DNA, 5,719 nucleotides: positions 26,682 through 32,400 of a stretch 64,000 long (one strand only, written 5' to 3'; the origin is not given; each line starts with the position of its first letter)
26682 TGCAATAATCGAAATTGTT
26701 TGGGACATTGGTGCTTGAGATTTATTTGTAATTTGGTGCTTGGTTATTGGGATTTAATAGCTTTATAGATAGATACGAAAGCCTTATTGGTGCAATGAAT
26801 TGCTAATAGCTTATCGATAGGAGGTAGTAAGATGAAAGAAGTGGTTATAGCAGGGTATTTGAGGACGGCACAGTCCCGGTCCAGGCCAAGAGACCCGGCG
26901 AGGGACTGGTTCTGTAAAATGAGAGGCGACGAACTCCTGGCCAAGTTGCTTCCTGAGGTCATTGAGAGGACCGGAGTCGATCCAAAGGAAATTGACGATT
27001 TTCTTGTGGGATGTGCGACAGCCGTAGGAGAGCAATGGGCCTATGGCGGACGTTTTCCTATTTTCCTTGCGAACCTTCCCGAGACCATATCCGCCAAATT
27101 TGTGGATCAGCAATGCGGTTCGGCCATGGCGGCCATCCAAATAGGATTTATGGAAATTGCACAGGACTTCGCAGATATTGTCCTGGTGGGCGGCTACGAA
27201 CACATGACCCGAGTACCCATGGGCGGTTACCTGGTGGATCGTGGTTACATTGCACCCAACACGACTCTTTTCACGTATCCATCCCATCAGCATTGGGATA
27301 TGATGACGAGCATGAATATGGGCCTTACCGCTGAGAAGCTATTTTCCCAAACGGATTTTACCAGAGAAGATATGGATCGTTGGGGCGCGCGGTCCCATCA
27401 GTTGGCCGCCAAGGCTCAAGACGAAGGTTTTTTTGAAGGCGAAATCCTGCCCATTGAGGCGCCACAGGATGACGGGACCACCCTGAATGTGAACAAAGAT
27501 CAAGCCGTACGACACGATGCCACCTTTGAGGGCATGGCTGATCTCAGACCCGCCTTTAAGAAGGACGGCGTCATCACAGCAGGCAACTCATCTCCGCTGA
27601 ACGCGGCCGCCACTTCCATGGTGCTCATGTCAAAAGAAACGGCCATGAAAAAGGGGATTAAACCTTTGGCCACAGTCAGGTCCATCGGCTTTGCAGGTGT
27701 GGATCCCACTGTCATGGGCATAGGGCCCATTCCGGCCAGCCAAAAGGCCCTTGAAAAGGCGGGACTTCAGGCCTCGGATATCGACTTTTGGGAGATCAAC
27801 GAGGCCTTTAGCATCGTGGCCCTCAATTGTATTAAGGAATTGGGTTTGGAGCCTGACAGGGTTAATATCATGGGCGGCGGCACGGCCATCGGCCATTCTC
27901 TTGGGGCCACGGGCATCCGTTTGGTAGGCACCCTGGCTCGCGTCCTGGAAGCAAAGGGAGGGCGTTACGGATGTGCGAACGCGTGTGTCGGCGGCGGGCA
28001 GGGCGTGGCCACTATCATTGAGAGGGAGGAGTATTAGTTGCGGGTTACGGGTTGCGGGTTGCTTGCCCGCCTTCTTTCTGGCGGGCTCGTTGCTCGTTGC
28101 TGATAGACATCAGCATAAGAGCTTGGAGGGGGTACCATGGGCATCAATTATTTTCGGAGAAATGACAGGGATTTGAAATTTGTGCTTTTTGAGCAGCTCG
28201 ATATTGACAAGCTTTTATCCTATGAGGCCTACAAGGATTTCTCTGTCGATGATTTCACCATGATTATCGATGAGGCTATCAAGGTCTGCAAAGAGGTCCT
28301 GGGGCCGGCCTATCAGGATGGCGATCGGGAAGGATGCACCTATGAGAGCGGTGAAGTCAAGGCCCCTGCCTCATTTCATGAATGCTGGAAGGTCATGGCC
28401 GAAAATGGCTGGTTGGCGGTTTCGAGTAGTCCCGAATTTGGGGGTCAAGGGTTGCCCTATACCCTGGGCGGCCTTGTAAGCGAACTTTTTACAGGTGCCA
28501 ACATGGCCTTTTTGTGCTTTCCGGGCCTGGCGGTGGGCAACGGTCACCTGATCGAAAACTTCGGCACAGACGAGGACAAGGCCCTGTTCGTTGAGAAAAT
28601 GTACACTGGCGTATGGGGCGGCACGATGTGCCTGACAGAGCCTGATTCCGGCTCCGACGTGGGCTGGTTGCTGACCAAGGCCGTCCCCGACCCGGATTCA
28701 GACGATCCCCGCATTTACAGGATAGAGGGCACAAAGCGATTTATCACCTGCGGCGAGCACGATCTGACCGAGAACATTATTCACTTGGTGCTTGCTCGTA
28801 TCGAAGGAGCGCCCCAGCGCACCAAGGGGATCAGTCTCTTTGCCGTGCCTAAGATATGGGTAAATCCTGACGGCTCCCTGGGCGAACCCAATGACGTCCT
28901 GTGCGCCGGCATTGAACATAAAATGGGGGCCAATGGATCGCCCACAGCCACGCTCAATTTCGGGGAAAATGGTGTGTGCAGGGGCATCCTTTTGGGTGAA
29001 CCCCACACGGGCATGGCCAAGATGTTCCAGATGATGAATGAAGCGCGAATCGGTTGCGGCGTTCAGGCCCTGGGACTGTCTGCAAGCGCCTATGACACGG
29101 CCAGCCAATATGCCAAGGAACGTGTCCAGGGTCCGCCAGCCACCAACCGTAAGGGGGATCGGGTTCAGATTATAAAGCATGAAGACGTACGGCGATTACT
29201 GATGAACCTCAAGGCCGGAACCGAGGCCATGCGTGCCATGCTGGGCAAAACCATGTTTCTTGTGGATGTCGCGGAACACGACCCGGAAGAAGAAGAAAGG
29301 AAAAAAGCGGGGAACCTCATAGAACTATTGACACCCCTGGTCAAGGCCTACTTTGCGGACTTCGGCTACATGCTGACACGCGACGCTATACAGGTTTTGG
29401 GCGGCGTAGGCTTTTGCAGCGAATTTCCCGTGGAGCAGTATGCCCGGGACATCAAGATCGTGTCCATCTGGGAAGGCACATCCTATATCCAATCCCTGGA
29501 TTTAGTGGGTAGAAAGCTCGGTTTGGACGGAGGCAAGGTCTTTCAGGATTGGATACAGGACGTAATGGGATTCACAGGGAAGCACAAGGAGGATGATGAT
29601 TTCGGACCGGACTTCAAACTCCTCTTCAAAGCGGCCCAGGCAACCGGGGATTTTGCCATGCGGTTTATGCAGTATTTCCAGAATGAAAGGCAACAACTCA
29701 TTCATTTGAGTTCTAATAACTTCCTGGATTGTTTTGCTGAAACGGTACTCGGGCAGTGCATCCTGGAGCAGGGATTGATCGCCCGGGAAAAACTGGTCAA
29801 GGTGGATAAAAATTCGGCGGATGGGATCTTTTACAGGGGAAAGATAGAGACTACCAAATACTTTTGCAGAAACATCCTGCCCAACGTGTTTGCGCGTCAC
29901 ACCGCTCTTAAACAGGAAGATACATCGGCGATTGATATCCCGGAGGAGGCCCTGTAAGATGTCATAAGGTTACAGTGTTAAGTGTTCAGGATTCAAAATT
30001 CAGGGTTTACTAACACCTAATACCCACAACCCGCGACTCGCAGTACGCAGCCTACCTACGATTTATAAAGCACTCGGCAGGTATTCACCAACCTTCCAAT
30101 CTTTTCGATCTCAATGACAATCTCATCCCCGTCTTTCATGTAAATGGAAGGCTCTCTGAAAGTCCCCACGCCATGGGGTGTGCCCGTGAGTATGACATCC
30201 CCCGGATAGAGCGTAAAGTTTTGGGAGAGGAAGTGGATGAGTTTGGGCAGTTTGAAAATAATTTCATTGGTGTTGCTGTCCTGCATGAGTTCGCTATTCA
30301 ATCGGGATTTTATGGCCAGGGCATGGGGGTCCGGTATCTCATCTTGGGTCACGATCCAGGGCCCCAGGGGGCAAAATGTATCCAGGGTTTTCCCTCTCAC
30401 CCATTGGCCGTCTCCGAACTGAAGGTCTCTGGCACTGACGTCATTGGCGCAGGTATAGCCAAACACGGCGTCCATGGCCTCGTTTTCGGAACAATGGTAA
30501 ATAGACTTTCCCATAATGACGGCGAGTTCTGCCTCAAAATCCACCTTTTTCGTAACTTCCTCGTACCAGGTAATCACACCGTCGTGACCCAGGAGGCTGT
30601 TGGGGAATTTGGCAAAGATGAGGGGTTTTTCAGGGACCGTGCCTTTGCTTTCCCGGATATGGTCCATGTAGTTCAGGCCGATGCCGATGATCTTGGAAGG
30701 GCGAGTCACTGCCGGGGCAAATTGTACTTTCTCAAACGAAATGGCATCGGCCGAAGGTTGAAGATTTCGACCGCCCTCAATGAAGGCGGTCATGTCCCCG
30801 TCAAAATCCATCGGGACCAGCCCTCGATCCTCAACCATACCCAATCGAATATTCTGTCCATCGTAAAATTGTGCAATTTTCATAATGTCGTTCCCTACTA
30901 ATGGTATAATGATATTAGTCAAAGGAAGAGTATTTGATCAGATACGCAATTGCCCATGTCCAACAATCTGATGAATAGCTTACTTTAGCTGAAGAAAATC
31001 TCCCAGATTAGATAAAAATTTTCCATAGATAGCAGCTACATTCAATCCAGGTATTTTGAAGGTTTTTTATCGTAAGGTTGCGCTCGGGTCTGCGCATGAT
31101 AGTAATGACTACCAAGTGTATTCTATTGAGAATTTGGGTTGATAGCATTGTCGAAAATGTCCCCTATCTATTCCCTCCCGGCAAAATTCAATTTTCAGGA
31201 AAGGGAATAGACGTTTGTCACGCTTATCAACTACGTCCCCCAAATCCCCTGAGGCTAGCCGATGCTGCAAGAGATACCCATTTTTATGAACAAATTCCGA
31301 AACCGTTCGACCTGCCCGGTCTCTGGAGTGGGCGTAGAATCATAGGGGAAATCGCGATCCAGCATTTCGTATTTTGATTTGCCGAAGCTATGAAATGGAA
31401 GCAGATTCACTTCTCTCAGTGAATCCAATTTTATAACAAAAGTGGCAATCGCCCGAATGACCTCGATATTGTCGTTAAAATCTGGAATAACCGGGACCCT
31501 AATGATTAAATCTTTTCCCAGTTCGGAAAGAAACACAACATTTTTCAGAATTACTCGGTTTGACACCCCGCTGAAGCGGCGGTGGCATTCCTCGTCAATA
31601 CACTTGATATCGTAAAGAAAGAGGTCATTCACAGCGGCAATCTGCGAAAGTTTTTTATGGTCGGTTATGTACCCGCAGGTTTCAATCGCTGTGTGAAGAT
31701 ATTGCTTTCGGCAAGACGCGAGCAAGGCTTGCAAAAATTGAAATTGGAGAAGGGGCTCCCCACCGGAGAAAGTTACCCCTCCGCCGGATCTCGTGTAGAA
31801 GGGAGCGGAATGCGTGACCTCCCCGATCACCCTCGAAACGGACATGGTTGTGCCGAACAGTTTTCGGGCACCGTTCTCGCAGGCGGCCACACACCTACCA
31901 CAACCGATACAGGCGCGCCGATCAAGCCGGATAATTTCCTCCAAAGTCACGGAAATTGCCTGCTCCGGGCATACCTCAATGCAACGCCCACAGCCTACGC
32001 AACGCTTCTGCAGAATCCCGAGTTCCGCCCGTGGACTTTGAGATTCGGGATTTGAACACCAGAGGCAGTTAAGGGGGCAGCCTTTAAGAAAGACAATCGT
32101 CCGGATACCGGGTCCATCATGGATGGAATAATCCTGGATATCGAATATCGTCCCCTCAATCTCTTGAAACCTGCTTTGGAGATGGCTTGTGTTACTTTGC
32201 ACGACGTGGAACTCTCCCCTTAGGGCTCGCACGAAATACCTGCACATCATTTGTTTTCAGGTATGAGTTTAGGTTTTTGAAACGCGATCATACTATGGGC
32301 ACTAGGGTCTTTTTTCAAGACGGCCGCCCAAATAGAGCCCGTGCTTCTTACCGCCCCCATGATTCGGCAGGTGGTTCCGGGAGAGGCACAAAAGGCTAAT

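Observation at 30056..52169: Regulator-less ~22-kb locus joining a glycyl radical eliminase to a sugar uptake/kinase set that has no recognisable isomerase or aldolase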

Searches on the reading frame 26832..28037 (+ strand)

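Call 27: search_protein_families(library=pfam, proteins=[window:26832-28037:+], max_evalue=0.00001)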
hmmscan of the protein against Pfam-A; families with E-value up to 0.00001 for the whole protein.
window:26832-28037:+ (401 aa): 3 families
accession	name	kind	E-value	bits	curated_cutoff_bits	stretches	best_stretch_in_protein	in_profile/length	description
PF00108.29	Thiolase_N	-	5.5e-57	193.5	26.4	1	27-269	18-260/260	Thiolase, N-terminal domain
PF02803.24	Thiolase_C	-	2.3e-43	147.2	27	1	277-398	2-123/123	Thiolase, C-terminal domain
PF22691.2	Thiolase_C_1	-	1.3e-06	28.7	28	0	302-339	23-60/144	Thiolase C-terminal domain-like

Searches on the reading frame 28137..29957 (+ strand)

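Call 4: search_protein_families(library=pfam, proteins=[window:28137-29957:+])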
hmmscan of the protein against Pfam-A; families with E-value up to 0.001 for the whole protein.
window:28137-29957:+ (606 aa): 6 families
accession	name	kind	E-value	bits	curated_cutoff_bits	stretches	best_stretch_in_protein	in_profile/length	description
PF12806.12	Acyl-CoA_dh_C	-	9.4e-21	74.7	30.3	1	486-602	11-124/124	Acetyl-CoA dehydrogenase C-terminal like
PF00441.29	Acyl-CoA_dh_1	-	2.2e-20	73.8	22.4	1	291-455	2-144/150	Acyl-CoA dehydrogenase, C-terminal domain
PF02770.24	Acyl-CoA_dh_M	-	1.2e-10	41.8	33.3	1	164-275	2-94/97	Acyl-CoA dehydrogenase, middle domain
PF02771.21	Acyl-CoA_dh_N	-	3.2e-10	40.8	22.9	1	41-158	5-112/113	Acyl-CoA dehydrogenase, N-terminal domain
PF22924.1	ACOX_C_alpha1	-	6.6e-07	29.7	27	1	299-451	3-159/169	Acyl-CoA oxidase, C-alpha1 domain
PF08028.16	Acyl-CoA_dh_2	-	5.7e-05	23.8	22.7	1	306-449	2-133/134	Acyl-CoA dehydrogenase, C-terminal domain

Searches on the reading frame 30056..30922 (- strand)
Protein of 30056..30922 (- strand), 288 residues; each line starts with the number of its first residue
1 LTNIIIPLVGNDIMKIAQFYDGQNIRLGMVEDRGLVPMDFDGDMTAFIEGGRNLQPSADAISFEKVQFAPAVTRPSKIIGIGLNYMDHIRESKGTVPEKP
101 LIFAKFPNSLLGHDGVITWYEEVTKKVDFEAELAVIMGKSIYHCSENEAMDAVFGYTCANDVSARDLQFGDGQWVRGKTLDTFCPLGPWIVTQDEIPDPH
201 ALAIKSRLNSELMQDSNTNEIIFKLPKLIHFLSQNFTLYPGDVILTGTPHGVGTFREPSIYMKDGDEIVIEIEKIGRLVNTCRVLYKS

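Call 3: search_protein_families(library=pfam, proteins=[window:30056-30922:-])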
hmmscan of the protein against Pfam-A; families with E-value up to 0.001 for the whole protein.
window:30056-30922:- (288 aa): 1 family
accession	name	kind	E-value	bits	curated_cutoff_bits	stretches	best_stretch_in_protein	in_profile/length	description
PF01557.24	FAA_hydrolase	-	5.8e-73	245.5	23.9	1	77-281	1-212/214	Fumarylacetoacetate (FAA) hydrolase C-terminal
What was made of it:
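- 30056..30922 (-): FAH-family protein (fumarylacetoacetate hydrolase fold; probable start Met14). It lies downstream of the GRE activase. Not conserved in related loci. Pfam FAA_hydrolase 245.5 bits (call 3).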

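Call 6: search_protein_families(library=ncbifam, proteins=[window:30056-30922:-], max_evalue=0.00001)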
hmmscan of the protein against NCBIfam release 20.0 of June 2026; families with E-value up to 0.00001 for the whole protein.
window:30056-30922:- (288 aa): 6 families
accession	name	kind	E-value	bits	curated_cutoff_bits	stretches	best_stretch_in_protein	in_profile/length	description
NF053535.1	DhyDRhmHlse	equivalog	3.5e-61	207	500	1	55-277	50-273/284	2,4-didehydro-3-deoxy-L-rhamnonate hydrolase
TIGR02303.1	HpaG-C-term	equivalog_domain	2.7e-55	187.5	276.4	1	58-281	26-241/245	4-hydroxyphenylacetate degradation bifunctional isomerase/decarboxylase, C-terminal subunit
NF011750.0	PRK15203.1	equivalog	4.5e-46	157.5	811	1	68-281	215-421/429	4-hydroxyphenylacetate degradation bifunctional isomerase/decarboxylase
NF009399.0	PRK12764.1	equivalog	6.5e-37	127.7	444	1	65-273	11-210/501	fumarylacetoacetate hydrolase family protein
NF007967.0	PRK10691.1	equivalog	5.8e-34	117.3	201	1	76-272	17-209/219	fumarylacetoacetate hydrolase family protein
TIGR02305.1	HpaG-N-term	equivalog_domain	6.5e-32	110.7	228.65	1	95-281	28-204/205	4-hydroxyphenylacetate degradation bifunctional isomerase/decarboxylase, N-terminal subunit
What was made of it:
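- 30056..30922 (-): Best NCBIfam match is 2,4-didehydro-3-deoxy-L-rhamnonate hydrolase, 207 bits against a cut-off of 500 (call 6).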

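Call 84: search_solved_structures(query=window:30056-30922:-, max_evalue=1e-30)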
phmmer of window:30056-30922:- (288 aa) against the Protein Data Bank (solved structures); distinct sequences matched with E-value up to 1e-30: 18.
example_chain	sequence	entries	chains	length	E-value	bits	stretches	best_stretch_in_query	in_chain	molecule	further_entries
8sky_A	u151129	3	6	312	2e-56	194.4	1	62-281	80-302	Fumarylacetoacetate hydrolase family protein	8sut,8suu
1gtt_A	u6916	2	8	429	1.5e-55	191.6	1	70-281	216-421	4-HYDROXYPHENYLACETATE DEGRADATION BIFUNCTIONAL ISOMERASE/DECARBOXYLASE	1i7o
8gsr_A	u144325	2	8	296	2.5e-50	174.4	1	71-277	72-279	L-2,4-diketo-3-deoxyrhamnonate hydrolase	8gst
6iym_A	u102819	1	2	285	5.8e-47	163.4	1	66-283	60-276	5-oxopent-3-ene-1,2,5-tricarboxylate decarboxylase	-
4dbf_A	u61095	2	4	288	1.1e-45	159.2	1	72-280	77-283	2-HYDROXYHEPTA-2,4-DIENE-1,7-DIOATE ISOMERASE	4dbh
6j57_A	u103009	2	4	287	6.6e-44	153.3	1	57-280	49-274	Predicted 2-keto-4-pentenoate hydratase/2-oxohepta-3-ene-1,7-dioic acid hydratase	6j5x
4pfz_A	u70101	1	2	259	4.1e-43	150.7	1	74-281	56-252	5-carboxymethyl-2-hydroxymuconate delta-isomerase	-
3qdf_A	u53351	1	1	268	9.3e-43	149.6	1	74-281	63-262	2-hydroxyhepta-2,4-diene-1,7-dioate isomerase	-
6v77_A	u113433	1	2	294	1.9e-42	148.5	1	38-278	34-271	Putative HpcE protein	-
3rr6_A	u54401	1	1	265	2.4e-42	148.2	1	74-281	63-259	Putative uncharacterized protein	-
1wzo_A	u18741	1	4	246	7.4e-41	143.3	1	74-280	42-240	HpcE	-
2dfu_A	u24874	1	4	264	2.3e-38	135.1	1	55-278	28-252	probable 2-hydroxyhepta-2,4-diene-1,7-dioate isomerase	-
3r6o_A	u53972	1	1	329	8.8e-34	120.1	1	59-278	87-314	2-hydroxyhepta-2,4-diene-1, 7-dioateisomerase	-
6fog_A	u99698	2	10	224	1.9e-33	119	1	77-258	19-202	Acylpyruvase FAHD1, mitochondrial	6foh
1saw_A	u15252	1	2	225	1.9e-33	119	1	77-258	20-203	hypothetical protein FLJ36880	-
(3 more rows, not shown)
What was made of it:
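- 30056..30922 (-): PDB relatives are HpaG and L-2,4-diketo-3-deoxyrhamnonate hydrolase (call 84).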

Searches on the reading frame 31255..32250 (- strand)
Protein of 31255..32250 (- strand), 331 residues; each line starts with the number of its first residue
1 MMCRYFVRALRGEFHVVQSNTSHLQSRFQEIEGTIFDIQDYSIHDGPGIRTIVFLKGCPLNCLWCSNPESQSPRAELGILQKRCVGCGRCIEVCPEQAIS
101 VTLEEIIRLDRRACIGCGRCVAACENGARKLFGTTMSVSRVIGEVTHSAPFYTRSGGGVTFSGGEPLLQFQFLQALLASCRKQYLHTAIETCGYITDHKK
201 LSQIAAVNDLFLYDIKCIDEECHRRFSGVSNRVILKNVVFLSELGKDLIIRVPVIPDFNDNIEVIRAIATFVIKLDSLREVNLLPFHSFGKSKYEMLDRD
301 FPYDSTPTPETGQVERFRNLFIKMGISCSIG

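Call 3: search_protein_families(library=pfam, proteins=[window:31255-32250:-])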
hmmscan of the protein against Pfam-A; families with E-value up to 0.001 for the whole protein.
window:31255-32250:- (331 aa): 16 families
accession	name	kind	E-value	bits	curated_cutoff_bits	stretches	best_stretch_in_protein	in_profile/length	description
PF04055.27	Radical_SAM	-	2.5e-15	57.5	29.5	1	52-261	1-157/166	Radical SAM superfamily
PF13353.11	Fer4_12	-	7.9e-13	49.3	22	2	116-208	14-109/137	4Fe-4S single cluster domain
PF12838.12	Fer4_7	-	3.1e-12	47.2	27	1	83-128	1-52/52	4Fe-4S dicluster domain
PF00037.32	Fer4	-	7.1e-12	45.1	21.1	2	82-100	6-24/24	4Fe-4S binding domain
PF12837.12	Fer4_6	-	2.2e-11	43.6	25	2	82-99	7-24/24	4Fe-4S binding domain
PF14697.11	Fer4_21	-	4.7e-11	43.1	35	1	79-124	3-51/59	4Fe-4S dicluster domain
PF13187.11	Fer4_9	-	2.1e-09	37.7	27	1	83-127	1-50/52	4Fe-4S dicluster domain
PF13237.11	Fer4_10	-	4.5e-09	36.5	25.5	1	80-124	5-52/53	4Fe-4S dicluster domain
PF12797.12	Fer4_2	-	3.8e-08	33.2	24.5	2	81-96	7-22/22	4Fe-4S binding domain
PF25160.1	LdpA_Fe-S-bd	-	2.1e-07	31.1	27.6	2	76-100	20-44/49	LdpA Fe-S cluster-binding domain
PF17179.9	Fer4_22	-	6.9e-07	30.5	27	0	81-97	78-94/95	4Fe-4S dicluster domain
PF13459.11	Fer4_15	-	5.8e-06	27.4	22.4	1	107-126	1-20/66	4Fe-4S single cluster domain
PF13484.11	Fer4_16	-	1e-05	26.6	30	1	83-104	1-21/66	4Fe-4S double cluster binding domain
PF12800.12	Fer4_4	-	1.1e-05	25.7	24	0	82-96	2-16/17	4Fe-4S binding domain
PF13746.11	Fer4_18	-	0.00031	21.3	27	1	82-126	59-97/114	4Fe-4S dicluster domain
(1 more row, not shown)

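Call 6: search_protein_families(library=ncbifam, proteins=[window:31255-32250:-], max_evalue=0.00001)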
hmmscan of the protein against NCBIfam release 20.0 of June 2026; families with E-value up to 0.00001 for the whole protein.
window:31255-32250:- (331 aa): 43 families (the best 25 are shown)
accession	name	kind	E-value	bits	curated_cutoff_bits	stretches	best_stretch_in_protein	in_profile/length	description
TIGR02494.1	PFLE_PFLC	subfamily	1.2e-105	353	174.35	1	35-325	1-293/293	glycyl-radical enzyme activating protein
NF043069.1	T4HPD_activ_SAM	equivalog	2.9e-102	342.1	425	1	33-331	2-298/299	trans-4-hydroxy-L-proline dehydratase activase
NF048010.1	SfplDhtActHpsHDes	equivalog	6.3e-101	337.1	430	1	30-319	3-296/298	(2S)-3-sulfopropanediol dehydratase activating enzyme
NF033719.1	ind_deCO2_activ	equivalog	1.4e-87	293.8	425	1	33-330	1-302/302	indoleacetate decarboxylase activase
TIGR04395.1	cutC_activ_rSAM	equivalog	1.8e-85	286.9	360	1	32-325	4-301/309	choline TMA-lyase-activating enzyme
NF033717.2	HPDL_rSAM_activ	equivalog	5e-85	285.5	420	1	32-331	3-306/311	4-hydroxyphenylacetate decarboxylase activase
NF048008.1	SfplDhtActHpfHKleb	equivalog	3.8e-82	276.1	500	1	34-331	1-306/308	(2S)-3-sulfopropanediol dehydratase activating enzyme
TIGR04003.1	rSAM_BssD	equivalog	1.6e-71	241.1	496.45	1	35-306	3-279/314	[benzylsuccinate synthase]-activating enzyme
NF007483.0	PRK10076.1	equivalog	1.3e-63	214.9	326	2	98-331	59-291/292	[formate-C-acetyltransferase]-activating enzyme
TIGR02493.1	PFLA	equivalog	2.5e-57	194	231.75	2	123-321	31-232/235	pyruvate formate-lyase-activating protein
TIGR04041.1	activase_YjjW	hypoth_equivalog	4.4e-53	180.5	250.2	1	34-294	3-246/276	YjjW family glycine radical enzyme activase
NF008356.0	PRK11145.1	equivalog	2.4e-46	158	375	2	132-326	47-242/246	pyruvate formate lyase 1-activating protein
TIGR02495.1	NrdG2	equivalog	2.3e-15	56.5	131.15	1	116-271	25-179/193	anaerobic ribonucleoside-triphosphate reductase activating protein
NF040864.1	HgcB_ferredoxin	equivalog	4.9e-11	42.3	99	1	77-130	9-62/93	mercury methylation ferredoxin HgcB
TIGR02491.1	NrdG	equivalog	5.7e-10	39.3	126.1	0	36-75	3-42/154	anaerobic ribonucleoside-triphosphate reductase activating protein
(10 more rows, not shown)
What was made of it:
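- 31255..32250 (-): Glycyl-radical-enzyme activating enzyme (radical SAM with a ferredoxin-like insert). TIGR02494 353 bits against a cut-off of 174; Radical_SAM plus Fer4 families (calls 3, 6).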
